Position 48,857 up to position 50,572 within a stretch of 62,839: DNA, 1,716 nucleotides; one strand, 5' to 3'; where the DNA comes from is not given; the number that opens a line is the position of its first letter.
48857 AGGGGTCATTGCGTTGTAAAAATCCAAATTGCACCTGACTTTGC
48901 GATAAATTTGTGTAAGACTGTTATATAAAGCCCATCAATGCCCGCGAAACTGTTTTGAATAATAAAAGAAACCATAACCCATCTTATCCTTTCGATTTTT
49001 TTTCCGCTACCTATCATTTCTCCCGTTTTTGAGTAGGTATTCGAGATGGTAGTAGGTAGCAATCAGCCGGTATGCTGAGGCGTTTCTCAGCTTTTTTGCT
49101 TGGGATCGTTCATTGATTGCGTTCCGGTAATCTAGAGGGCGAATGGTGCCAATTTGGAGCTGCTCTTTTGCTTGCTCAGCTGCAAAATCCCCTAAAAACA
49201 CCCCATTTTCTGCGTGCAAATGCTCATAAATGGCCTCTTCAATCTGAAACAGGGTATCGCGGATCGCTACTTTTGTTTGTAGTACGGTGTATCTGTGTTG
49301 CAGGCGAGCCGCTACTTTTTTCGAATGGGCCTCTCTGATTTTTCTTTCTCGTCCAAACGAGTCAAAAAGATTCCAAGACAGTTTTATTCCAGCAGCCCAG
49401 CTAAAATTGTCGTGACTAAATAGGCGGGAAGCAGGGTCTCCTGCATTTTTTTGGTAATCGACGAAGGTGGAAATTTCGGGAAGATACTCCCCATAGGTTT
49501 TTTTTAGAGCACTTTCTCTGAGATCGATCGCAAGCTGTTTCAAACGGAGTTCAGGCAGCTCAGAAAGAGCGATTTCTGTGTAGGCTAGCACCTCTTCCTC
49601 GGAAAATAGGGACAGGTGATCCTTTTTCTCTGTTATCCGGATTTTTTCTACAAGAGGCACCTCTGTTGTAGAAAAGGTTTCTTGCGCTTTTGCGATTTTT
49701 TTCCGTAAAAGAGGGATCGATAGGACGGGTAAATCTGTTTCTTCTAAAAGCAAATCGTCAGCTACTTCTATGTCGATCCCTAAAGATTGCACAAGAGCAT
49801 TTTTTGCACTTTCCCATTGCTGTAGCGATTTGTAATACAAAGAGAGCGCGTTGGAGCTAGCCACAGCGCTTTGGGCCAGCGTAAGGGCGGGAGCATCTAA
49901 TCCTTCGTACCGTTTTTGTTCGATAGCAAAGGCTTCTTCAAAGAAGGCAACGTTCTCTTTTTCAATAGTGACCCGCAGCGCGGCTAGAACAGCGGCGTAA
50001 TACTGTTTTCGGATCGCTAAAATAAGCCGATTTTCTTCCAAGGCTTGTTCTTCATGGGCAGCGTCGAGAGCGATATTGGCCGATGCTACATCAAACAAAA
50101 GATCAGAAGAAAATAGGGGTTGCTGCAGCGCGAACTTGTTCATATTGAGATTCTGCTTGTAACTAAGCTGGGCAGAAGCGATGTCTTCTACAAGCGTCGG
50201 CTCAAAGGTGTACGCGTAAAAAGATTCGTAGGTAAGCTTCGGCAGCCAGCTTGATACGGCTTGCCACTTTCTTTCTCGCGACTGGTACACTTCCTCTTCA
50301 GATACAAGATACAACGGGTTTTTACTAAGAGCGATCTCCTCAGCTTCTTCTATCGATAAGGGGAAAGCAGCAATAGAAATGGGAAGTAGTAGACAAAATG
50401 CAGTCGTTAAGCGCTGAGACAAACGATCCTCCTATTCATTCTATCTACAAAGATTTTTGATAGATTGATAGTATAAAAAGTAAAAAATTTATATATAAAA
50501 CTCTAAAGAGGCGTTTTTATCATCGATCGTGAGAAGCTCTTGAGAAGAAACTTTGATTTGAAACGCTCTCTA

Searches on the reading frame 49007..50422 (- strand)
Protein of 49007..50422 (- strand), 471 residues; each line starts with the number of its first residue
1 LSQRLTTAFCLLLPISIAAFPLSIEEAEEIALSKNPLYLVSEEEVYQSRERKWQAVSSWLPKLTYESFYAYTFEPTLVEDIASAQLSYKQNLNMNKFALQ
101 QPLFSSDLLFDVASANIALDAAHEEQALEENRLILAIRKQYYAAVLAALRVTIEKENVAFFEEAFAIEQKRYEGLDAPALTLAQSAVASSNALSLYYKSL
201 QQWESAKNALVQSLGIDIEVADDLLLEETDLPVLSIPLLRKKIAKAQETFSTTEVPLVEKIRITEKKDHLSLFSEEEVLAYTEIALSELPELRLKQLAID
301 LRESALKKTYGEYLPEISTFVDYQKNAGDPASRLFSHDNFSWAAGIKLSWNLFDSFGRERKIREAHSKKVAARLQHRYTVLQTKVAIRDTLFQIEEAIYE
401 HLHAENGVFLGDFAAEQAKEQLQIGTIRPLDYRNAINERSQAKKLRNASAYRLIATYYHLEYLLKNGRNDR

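Call 55: search_protein_families(library=ncbifam, proteins=[window:49007-50422:-], max_evalue=0.00001)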
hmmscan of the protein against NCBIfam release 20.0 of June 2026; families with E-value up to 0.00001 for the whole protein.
window:49007-50422:- (471 aa): 1 family
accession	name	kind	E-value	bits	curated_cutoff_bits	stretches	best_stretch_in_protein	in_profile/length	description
TIGR01844.1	type_I_sec_TolC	subfamily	6.5e-14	51.7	225.15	1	22-173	3-152/414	TolC family outer membrane protein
